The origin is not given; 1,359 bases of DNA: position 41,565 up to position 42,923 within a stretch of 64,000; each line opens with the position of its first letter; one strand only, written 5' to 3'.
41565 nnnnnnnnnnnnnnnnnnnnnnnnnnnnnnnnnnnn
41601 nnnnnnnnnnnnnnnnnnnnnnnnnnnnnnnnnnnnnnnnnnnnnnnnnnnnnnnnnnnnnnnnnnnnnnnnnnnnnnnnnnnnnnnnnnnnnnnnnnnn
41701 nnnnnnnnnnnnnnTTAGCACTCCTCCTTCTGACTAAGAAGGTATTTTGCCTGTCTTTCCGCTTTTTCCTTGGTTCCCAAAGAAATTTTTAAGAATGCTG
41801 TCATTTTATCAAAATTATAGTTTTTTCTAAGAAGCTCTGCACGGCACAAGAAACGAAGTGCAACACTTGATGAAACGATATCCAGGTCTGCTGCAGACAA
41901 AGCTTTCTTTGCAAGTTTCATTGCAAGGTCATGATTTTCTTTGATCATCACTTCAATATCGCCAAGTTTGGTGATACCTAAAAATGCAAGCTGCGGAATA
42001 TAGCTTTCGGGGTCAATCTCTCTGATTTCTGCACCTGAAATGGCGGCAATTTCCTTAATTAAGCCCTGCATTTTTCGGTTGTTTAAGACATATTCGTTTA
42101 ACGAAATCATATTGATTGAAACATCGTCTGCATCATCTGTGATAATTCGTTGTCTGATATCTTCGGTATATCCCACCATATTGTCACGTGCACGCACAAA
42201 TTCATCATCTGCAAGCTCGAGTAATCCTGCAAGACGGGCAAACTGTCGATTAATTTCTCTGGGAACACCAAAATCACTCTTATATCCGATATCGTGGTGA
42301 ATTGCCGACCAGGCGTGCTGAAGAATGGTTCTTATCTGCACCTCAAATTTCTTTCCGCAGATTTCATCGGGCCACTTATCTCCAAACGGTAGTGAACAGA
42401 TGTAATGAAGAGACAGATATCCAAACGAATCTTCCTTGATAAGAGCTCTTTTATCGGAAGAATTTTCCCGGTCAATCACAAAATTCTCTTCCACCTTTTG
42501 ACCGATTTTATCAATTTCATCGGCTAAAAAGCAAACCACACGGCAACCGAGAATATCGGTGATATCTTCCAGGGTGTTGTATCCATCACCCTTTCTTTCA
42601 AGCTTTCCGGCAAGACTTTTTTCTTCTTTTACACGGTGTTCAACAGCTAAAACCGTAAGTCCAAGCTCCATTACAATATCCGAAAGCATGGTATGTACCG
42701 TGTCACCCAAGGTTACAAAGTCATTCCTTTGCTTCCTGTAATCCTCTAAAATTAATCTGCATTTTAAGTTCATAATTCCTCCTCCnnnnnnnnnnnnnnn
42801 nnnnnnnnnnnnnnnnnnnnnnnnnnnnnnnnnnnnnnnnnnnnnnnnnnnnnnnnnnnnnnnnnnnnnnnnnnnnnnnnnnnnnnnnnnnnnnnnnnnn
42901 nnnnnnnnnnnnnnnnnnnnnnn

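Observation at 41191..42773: Overlapping small alarmone synthetase / small alarmone hydrolase pair resembling a toxSAS toxin-antitoxin module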

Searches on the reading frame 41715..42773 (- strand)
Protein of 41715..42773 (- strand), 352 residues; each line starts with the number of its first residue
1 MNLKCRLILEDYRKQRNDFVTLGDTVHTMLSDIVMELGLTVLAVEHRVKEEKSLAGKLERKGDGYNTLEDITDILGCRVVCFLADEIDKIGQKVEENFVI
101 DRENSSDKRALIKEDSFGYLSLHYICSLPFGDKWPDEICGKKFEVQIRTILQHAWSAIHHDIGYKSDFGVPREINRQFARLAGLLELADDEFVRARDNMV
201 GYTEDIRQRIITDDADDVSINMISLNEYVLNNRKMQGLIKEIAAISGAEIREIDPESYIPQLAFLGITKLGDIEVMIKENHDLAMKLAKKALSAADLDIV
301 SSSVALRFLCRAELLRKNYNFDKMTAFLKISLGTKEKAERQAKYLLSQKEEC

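Call 3: search_protein_families(library=pfam, proteins=[window:41715-42773:-], max_evalue=0.01)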
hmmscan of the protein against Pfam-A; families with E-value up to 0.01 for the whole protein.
window:41715-42773:- (352 aa): 1 family
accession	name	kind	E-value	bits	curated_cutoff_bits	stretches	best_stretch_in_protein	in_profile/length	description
PF04607.23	RelA_SpoT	-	8.3e-19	68.4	27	1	46-166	1-110/113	Region found in RelA / SpoT proteins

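Call 4: search_protein_families(library=ncbifam, proteins=[window:41715-42773:-], max_evalue=0.01)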
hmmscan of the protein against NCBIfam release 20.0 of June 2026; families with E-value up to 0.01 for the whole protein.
window:41715-42773:- (352 aa): 2 families
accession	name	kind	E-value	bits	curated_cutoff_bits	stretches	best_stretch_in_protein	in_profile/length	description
NF053588.1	GTPPhKinYjbM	equivalog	2.2e-13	50.5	320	1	44-199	40-192/201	GTP diphosphokinase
TIGR00691.1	spoT_relA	subfamily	0.0028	16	499.2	1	14-153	179-303/687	RelA/SpoT family protein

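Call 5: search_protein_families(library=padloc, proteins=[window:41715-42773:-], max_evalue=0.01)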
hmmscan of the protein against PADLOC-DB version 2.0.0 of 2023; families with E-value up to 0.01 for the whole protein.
window:41715-42773:- (352 aa): 1 family
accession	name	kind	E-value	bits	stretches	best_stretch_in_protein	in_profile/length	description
PDLC04999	PDC-S33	-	9e-17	59.5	1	16-156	41-175/349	-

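Call 6: find_homologous_proteins(query=window:41718-42773:-)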
Query window:41718-42773:- (352 aa): 4817 proteins with E <= 0.001 among 8000 candidates; the best 120 are listed.
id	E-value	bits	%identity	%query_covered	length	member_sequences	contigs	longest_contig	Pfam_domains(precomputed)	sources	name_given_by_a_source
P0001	9.2e-210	714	91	100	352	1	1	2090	PF04607.24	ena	-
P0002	1.8e-208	710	91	100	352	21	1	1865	PF04607.24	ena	-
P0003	9.9e-207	704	90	100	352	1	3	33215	PF04607.24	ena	-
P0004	1.4e-206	703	90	100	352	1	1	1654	PF04607.24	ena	-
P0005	2.5e-206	703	90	100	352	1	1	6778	PF04607.24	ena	-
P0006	2.8e-206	702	91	100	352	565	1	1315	PF04607.24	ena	-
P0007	5.9e-206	701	89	100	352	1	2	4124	PF04607.24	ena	-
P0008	1.1e-205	700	89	100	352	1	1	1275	PF04607.24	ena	-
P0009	1.1e-204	697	88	100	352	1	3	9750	PF04607.24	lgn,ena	-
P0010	2.9e-204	696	88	100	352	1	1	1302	PF04607.24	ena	-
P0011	3.2e-204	696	88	100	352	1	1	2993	PF04607.24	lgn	-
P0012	3.2e-204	696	89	100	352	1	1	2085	PF04607.24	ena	-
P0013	3.4e-204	696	89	100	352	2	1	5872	PF04607.24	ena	-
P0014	4.5e-204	695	89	100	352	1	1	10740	PF04607.24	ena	-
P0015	5.6e-204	695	89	100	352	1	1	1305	PF04607.24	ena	-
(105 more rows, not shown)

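Call 7: search_solved_structures(query=window:41718-42773:-, max_evalue=1, show_alignments=2)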
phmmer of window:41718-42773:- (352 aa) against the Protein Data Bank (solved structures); distinct sequences matched with E-value up to 1: 10.
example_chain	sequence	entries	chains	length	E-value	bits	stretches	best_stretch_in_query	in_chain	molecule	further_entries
6fgk_A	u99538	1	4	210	7.7e-12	48.4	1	7-193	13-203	GTP pyrophosphokinase YwaC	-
6ewz_A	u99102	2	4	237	6.9e-11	45.3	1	44-168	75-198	GTP pyrophosphokinase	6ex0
6fgj_A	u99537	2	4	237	7.1e-11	45.2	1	44-168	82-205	GTP pyrophosphokinase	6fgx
5f2v_V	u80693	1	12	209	1.3e-10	44.3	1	44-196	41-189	GTP pyrophosphokinase YjbM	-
5dec_A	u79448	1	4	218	1.5e-10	44.2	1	44-196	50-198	GTP pyrophosphokinase YjbM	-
5ded_D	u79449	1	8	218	1.5e-10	44.2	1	44-196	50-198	GTP pyrophosphokinase YjbM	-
2be3_A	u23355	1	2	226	1.8e-10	43.9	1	44-199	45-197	GTP pyrophosphokinase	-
3l9d_A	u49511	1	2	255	2.6e-08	36.8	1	44-199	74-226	Putative GTP pyrophosphokinase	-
9erv_A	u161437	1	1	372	0.0074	18.9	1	43-158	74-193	RelA/SpoT family protein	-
7ztb_A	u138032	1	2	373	0.0075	18.9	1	43-158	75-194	RelA/SpoT family protein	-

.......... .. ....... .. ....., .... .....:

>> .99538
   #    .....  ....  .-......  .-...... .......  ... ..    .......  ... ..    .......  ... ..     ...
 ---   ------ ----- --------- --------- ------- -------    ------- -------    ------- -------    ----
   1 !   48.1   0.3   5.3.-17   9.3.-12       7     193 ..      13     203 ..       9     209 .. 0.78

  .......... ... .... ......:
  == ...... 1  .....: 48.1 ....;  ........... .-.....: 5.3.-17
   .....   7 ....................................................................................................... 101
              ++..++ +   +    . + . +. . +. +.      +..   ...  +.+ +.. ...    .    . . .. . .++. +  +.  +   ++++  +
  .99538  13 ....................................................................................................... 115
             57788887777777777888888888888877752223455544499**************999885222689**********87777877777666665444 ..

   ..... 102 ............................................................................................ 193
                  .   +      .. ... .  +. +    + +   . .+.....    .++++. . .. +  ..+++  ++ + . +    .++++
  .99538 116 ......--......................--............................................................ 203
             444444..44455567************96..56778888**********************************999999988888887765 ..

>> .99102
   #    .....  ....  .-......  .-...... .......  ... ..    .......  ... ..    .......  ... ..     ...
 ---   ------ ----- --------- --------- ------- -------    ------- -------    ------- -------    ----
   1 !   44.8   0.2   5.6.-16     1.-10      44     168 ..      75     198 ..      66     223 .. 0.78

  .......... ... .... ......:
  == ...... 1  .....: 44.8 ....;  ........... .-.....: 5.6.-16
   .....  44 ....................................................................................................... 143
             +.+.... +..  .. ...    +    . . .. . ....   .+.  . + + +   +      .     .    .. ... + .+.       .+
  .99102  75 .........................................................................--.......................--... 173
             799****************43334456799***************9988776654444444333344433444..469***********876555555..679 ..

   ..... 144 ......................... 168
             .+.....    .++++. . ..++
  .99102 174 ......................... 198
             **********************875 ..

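Call 14: find_related_loci(query=window:41718-42773:-, collection=genome_contigs, flank=8000)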
Query window:41718-42773:- (352 aa) in genome_contigs; peptide patterns used: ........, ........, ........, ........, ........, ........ (x = any residue, [..] = any of these).
82 stretches matched a pattern; 44 encode a relative of the query (tblastn E <= 1e-3); 43 distinct loci.
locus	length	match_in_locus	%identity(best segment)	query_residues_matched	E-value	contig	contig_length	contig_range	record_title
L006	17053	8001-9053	93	2-352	0e+0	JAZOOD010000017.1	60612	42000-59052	MAG: Clostridia bacterium isolate T1900045634_YK20190328.MAGScoT_cleanbin_000002 SGB_8073_k141_778996, whole genome shot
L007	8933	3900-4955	91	1-352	0e+0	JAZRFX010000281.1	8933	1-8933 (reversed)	MAG: Clostridia bacterium isolate T1900045494_YK20190188.MAGScoT_cleanbin_000014 SGB_7406_k141_490035, whole genome shot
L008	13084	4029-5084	91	1-352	0e+0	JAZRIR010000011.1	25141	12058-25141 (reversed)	MAG: Clostridia bacterium isolate T1900045473_YK20190165.MAGScoT_cleanbin_000003 SGB_7243_k141_1893599, whole genome sho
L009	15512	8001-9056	89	1-352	0e+0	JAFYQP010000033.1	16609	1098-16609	MAG: Clostridia bacterium isolate RGIG7332 Water_buffalos_Cecum-4__c286867, whole genome shotgun sequence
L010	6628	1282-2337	90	1-352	0e+0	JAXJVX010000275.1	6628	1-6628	MAG: Acutalibacteraceae bacterium isolate DOME_MAG_6032 6032_C0405_k141_526819, whole genome shotgun sequence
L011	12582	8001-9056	89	1-352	0e+0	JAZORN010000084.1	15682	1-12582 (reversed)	MAG: Clostridia bacterium isolate T1900045556_YK20190250.MAGScoT_cleanbin_000020 SGB_7898_k141_2655942, whole genome sho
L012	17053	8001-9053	90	1-351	0e+0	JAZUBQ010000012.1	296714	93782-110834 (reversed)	MAG: Clostridia bacterium isolate T1900045317_YK20190006.MAGScoT_cleanbin_000007 SGB_6310_k141_1795099, whole genome sho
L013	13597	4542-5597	89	1-352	0e+0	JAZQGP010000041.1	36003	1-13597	MAG: Eubacteriales bacterium isolate T1900044630_TS20190096.MAGScoT_cleanbin_000008 SGB_1022_k141_25699, whole genome sh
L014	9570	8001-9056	89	1-352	0e+0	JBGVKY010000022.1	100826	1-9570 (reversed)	MAG: Clostridia bacterium isolate fecal_MAG_294 fecal_MAG_294_contig_0022, whole genome shotgun sequence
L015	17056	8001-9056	89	1-352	0e+0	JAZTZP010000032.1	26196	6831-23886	MAG: Clostridia bacterium isolate T1900045324_YK20190013.MAGScoT_cleanbin_000001 SGB_6406_k141_1372077, whole genome sho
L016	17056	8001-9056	89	1-352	0e+0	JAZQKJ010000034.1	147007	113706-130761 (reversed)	MAG: Ructibacterium sp. isolate T1900044615_TS20190081.MAGScoT_cleanbin_000008 SGB_837_k141_755931, whole genome shotgun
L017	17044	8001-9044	89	1-348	0e+0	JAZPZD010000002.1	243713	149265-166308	MAG: Clostridia bacterium isolate T1900044646_TS20190112.MAGScoT_cleanbin_000004 SGB_1362_k141_486946, whole genome shot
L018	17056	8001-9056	88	1-352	0e+0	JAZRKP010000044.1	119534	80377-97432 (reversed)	MAG: Clostridia bacterium isolate T1900045446_YK20190137.MAGScoT_cleanbin_000004 SGB_7157_k141_2277409, whole genome sho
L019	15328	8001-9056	86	1-352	0e+0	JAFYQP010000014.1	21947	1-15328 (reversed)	MAG: Clostridia bacterium isolate RGIG7332 Water_buffalos_Cecum-4__c146826, whole genome shotgun sequence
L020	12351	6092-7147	89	1-352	0e+0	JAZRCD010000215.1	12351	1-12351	MAG: Ructibacterium sp. isolate T1900045120_TC20190114.MAGScoT_cleanbin_000020 SGB_4831_k141_4433149, whole genome shotg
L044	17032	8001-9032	56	1-343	1e-133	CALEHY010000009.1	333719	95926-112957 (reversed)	MAG TPA_asm: uncultured Clostridia bacterium isolate SRR6425755_bin.50_CONCOCT_v1.1_MAG genome assembly, contig: ERZ1767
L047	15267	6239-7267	37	8-348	3e-70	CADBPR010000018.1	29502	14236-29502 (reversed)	MAG: uncultured Bacteroidia bacterium isolate RUG14188 genome assembly, contig: RUG14188_asm_18, whole genome shotgun se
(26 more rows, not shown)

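Call 20: search_protein_families(library=pfam, proteins=[L047:6191-7294:+, L047:7236-7961:+, L047:7961-8542:+, L047:8584-9414:+, L047:9487-11685:+, L047:11690-11992:+, L047:11999-14356:+, L047:3960-5444:+, L047:5546-6151:+], max_evalue=0.001)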
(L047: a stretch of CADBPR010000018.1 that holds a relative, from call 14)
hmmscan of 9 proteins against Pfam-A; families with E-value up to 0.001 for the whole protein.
L047:6191-7294:+ (367 aa): 1 family
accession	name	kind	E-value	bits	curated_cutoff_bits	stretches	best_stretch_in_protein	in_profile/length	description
PF04607.23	RelA_SpoT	-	1.1e-17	64.8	27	1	55-179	1-111/113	Region found in RelA / SpoT proteins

L047:7236-7961:+ (241 aa): 2 families
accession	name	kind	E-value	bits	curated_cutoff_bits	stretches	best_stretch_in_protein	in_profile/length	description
PF13189.12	Cytidylate_kin2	-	2.8e-45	155.1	28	1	33-223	1-175/176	Cytidylate kinase-like family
PF01202.28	SKI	-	0.00026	21.6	22.1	0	41-85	2-44/159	Shikimate kinase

L047:7961-8542:+ (193 aa): 1 family
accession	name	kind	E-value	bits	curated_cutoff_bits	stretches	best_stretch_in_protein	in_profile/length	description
PF13328.12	HD_4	-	1.2e-19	71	27.2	1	14-143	1-135/156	HD domain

L047:8584-9414:+ (276 aa): 1 family
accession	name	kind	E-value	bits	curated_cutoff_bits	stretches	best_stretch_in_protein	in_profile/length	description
PF01636.29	APH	-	1.4e-16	61.4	23.2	1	11-218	2-230/239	Phosphotransferase enzyme family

L047:9487-11685:+ (732 aa): 5 families
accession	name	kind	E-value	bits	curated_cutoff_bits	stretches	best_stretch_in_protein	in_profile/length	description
PF07228.17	SpoIIE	-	1.9e-50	171.9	25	1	400-588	2-190/192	Stage II sporulation protein E (SpoIIE)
PF13581.12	HATPase_c_2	-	1.7e-26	93.1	27.4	1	606-730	3-127/127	Histidine kinase-like ATPase domain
PF22673.2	MCP-like_PDC_1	-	4.6e-26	91.9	27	1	98-206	7-112/113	Methyl-accepting chemotaxis protein-like, first PDC sensor domain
PF02743.24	dCache_1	-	2.8e-16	60.2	45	1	46-296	4-239/240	Cache domain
PF02518.31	HATPase_c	-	0.00098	20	26.4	0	634-718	5-94/111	Histidine kinase-, DNA gyrase B-, and HSP90-like ATPase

L047:11690-11992:+ (100 aa): 2 families
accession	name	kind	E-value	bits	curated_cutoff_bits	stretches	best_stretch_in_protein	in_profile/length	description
PF01740.26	STAS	-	3.9e-16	59.2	22.6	1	5-98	4-98/106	STAS domain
PF13466.11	STAS_2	-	2.1e-12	47.5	29.2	1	18-92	5-78/80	STAS domain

L047:11999-14356:+ (785 aa): 3 families
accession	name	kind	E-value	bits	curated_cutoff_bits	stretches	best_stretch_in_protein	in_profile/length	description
PF22124.2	Glyco_hydro_95_cat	-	1.8e-150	501.9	27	1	317-733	2-408/408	Glycosyl hydrolase family 95 catalytic domain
PF14498.12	Glyco_hyd_65N_2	-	2.2e-56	191.9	27.7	1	38-288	1-232/234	Glycosyl hydrolase family 65, N-terminal domain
PF21307.2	Glyco_hydro_95_C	-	5.2e-12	46.5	27.6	1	739-779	4-44/94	Glycoside hydrolase family 95, C-terminal domain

L047:3960-5444:+ (494 aa): 3 families
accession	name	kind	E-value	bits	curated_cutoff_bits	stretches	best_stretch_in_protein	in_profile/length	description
PF13905.12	Thioredoxin_8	-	2.8e-07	31.2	27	1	148-239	4-91/94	Thioredoxin-like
PF13098.12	Thioredoxin_2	-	2.1e-05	25.3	27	0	145-243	5-89/104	Thioredoxin-like domain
PF08534.16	Redoxin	-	6.5e-05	23.2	26.6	0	148-246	31-132/148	Redoxin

L047:5546-6151:+ (201 aa): 1 family
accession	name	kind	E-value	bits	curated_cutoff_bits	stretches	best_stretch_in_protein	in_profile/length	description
PF01965.30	DJ-1_PfpI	-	5.6e-35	121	26.6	1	13-183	3-164/165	DJ-1/PfpI family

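Call 21: search_protein_families(library=pfam, proteins=[L044:2334-4511:+, L044:4511-5257:+, L044:5490-5768:+, L044:5755-6048:+, L044:6193-6834:+, L044:6848-7690:+, L044:9059-9595:+, L044:9611-9904:+, L044:9945-11903:-, L044:12614-14590:+], max_evalue=0.001)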
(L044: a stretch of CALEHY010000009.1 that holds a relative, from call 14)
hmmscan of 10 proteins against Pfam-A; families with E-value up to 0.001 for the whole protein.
L044:2334-4511:+ (725 aa): 0 families

L044:4511-5257:+ (248 aa): 1 family
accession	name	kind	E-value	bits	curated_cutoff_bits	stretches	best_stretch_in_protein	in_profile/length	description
PF03382.20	DUF285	-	3.9e-09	36.7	25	1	91-178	1-88/120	Mycoplasma protein of unknown function, DUF285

L044:5490-5768:+ (92 aa): 0 families

L044:5755-6048:+ (97 aa): 1 family
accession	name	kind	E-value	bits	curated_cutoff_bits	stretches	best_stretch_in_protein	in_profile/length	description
PF04688.18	Holin_SPP1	-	1.1e-20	74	27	1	8-79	1-72/74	SPP1 phage holin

L044:6193-6834:+ (213 aa): 1 family
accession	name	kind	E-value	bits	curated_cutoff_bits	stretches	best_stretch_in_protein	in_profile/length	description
PF05257.22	CHAP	-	1.8e-11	44.8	26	1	20-110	6-81/81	CHAP domain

L044:6848-7690:+ (280 aa): 1 family
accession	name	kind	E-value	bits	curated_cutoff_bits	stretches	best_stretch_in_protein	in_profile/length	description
PF01183.26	Glyco_hydro_25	-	4.3e-25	89.5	27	1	39-195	30-180/180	Glycosyl hydrolases family 25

L044:9059-9595:+ (178 aa): 2 families
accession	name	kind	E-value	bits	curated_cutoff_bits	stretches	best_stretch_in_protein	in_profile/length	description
PF13328.12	HD_4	-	4.1e-11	43.3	27.2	1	12-140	1-145/156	HD domain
PF01966.28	HD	-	0.00028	21.6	22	0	31-92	1-75/116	HD domain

L044:9611-9904:+ (97 aa): 2 families
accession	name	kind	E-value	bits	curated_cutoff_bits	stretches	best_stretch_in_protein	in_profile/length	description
PF01740.26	STAS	-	2.5e-17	63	22.6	1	9-96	8-99/106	STAS domain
PF13466.11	STAS_2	-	7.8e-11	42.4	29.2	1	14-89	1-78/80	STAS domain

L044:9945-11903:- (652 aa): 3 families
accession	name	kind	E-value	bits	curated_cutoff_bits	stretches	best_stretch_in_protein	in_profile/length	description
PF01055.32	Glyco_hydro_31_2nd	-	1.6e-80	271.4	23.5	1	222-552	2-325/328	Glycosyl hydrolases family 31 TIM-barrel domain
PF21365.3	Glyco_hydro_31_3rd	-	4.4e-23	82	24.4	1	563-646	1-85/87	Glycosyl hydrolase family 31 C-terminal domain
PF13802.12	Gal_mutarotas_2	-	7.6e-09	36.5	27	1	24-178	2-180/184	Glycosyl hydrolase 31 N-terminal galactose mutarotase-like domain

L044:12614-14590:+ (658 aa): 2 families
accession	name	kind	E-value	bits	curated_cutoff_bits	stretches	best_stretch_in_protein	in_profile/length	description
PF13306.12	LRR_5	-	5.1e-91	301.6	27.7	4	528-630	20-123/127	BspA type Leucine rich repeat region (6 copies)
PF07523.18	Big_3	-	4.8e-08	33.6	21.2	1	236-304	2-68/68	Bacterial Ig-like domain (group 3)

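Call 23: search_protein_representatives(protein=window:41718-42773:-)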
Query: 352 residues. Proteins with E-value up to 0.001 (for the whole library): 7870; up to 1e-10: 4734; up to 1e-30: 1130. The best 150 are listed.
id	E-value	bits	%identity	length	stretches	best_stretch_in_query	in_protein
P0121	4.7e-124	430.4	54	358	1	1-347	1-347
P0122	2.6e-105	368.8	48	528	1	1-347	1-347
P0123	6.1e-99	347.9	72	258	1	1-213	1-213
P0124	1.1e-96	340.5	45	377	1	7-351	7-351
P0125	1.6e-96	339.9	44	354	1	1-348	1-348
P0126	9.0e-88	311.2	41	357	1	1-349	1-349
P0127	5.3e-86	305.4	55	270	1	61-298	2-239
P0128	1.3e-82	294.2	42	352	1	7-346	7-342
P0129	2.7e-82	293.2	41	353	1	12-349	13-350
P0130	3.0e-81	289.7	42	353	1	26-351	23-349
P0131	4.4e-81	289.2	42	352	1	8-339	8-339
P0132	1.1e-79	284.5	85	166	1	185-347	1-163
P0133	1.5e-79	284.1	41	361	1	7-350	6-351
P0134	4.2e-76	272.8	39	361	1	7-346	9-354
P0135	2.5e-75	270.3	41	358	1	6-338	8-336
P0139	2.0e-71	257.4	34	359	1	6-345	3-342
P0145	1.1e-66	241.9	35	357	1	7-345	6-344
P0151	2.9e-62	227.3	37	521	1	6-348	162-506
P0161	1.2e-55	205.6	38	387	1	6-335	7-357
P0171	3.1e-54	201.0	35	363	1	6-347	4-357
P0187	1.8e-52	195.2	34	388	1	8-332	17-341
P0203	2.5e-51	191.4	33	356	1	8-345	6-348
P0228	7.5e-50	186.5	33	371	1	6-329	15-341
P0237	2.0e-49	185.2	36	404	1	9-292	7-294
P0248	2.9e-49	184.6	33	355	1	6-342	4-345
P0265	1.6e-48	182.2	35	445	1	8-329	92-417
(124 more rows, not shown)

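Call 26: find_homologous_proteins(query=L047:6191-7294:+, max_evalue=1e-10)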
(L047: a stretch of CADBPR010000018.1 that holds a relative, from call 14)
Query L047:6191-7294:+ (367 aa): 7157 proteins with E <= 1e-10 among 8000 candidates; the best 120 are listed.
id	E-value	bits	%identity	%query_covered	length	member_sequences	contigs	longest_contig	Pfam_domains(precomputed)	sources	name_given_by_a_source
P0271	5.5e-238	807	99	100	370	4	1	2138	PF04607.24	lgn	-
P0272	4.8e-176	603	73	99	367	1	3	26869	PF04607.24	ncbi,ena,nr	ncbi:MAG: hypothetical protein IJ652_02030 [Bacteroidales bacterium]|nr:hypothetical protein [Bacter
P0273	9.6e-165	566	68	98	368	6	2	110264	PF04607.24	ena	-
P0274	2.1e-164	565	67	98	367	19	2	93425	PF04607.24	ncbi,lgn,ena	-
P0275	1.1e-162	559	66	98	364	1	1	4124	PF04607.24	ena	-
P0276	2.0e-162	558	68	98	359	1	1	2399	PF04607.24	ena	-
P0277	2.2e-162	558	68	98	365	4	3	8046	PF04607.24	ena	-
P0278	2.3e-162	558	66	98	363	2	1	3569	PF04607.24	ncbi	-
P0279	2.9e-162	558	68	98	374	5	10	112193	PF04607.24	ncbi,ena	-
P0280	3.8e-162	557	66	99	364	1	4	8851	PF04607.24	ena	-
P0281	6.2e-162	556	67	98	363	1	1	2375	PF04607.24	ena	-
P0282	7.1e-162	556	68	98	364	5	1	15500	PF04607.24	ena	-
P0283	1.3e-161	555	67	97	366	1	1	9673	PF04607.24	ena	-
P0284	1.4e-161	555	66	98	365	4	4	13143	PF04607.24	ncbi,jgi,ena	jgi:ppGpp synthetase/RelA/SpoT-type nucleotidyltranferase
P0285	1.5e-161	555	67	97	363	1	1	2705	PF04607.24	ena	-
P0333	3.5e-159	547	67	98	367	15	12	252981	PF04607.24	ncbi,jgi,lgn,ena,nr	ncbi:MAG: hypothetical protein IKR32_00995 [Bacteroidales bacterium]|nr:hypothetical protein [Bacter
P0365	1.6e-158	545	66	98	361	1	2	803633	PF04607.24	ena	-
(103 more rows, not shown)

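Call 27: find_encoding_contigs(protein=P0365, flank=7000, max_places=2)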
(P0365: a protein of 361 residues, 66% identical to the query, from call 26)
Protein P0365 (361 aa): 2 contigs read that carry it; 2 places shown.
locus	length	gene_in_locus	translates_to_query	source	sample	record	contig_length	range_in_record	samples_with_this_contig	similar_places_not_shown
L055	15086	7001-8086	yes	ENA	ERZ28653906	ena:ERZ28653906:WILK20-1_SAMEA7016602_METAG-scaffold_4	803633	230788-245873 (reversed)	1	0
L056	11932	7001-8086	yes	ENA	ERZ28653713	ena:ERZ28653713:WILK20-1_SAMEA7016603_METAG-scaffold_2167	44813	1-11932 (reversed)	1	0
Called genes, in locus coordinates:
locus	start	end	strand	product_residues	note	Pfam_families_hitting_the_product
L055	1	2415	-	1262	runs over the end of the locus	-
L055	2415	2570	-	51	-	-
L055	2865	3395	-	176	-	PF18451:CdiA_C (weak)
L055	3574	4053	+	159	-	PF00383:dCMP_cyt_deam_1, PF14437:MafB19-deam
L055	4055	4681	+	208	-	PF00881:Nitroreductase, PF14512:TM1586_NiRdase (weak), PF00881:Nitroreductase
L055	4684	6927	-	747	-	PF16875:Glyco_hydro_36N, PF02065:Melibiase, PF16874:Glyco_hydro_36C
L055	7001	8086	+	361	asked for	PF04607:RelA_SpoT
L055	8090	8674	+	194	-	PF13328:HD_4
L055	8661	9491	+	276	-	PF01636:APH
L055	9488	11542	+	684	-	PF22673:MCP-like_PDC_1, PF02743:dCache_1, PF07228:SpoIIE, PF13581:HATPase_c_2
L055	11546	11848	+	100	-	PF01740:STAS, PF13466:STAS_2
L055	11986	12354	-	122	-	PF01245:Ribosomal_L19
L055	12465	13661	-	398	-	PF00226:DnaJ, PF01556:DnaJ_C, PF00684:DnaJ_CXXCXGXG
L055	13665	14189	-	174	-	PF01025:GrpE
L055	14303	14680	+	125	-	PF06803:DUF1232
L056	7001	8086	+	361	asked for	PF04607:RelA_SpoT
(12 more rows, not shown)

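Call 28: find_encoding_contigs(protein=P0333, flank=7000, max_places=2)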
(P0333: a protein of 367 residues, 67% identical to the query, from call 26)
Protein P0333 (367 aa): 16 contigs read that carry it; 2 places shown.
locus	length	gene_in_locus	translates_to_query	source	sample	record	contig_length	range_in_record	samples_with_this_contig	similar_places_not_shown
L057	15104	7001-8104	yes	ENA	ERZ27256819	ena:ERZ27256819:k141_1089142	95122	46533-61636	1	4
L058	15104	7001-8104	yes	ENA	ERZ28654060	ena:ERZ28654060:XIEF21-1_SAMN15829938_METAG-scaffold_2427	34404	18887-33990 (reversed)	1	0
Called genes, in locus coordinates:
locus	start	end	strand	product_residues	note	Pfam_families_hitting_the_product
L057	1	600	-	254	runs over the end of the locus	PF03372:Exo_endo_phos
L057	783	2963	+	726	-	PF03477:ATP-cone, PF13597:NRDD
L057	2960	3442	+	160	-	-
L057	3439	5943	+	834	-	PF04616:Glyco_hydro_43, PF00251:Glyco_hydro_32N (faint), PF17851:GH43_C2, PF04616:Glyco_hydro_43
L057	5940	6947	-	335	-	PF00730:HhH-GPD, PF00633:HHH (weak), PF14815:NUDIX_4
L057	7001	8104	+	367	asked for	PF04607:RelA_SpoT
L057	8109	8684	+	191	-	PF13328:HD_4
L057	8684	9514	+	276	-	PF01636:APH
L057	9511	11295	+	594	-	PF02743:dCache_1, PF22673:MCP-like_PDC_1, PF07228:SpoIIE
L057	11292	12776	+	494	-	PF00999:Na_H_Exchanger, PF02080:TrkA_C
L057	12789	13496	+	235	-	-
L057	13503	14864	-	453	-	PF01546:Peptidase_M20, PF07687:M20_dimer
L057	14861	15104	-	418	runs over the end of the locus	PF02133:Transp_cyt_pur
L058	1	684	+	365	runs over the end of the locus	?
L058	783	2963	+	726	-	PF03477:ATP-cone, PF13597:NRDD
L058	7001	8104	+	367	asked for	PF04607:RelA_SpoT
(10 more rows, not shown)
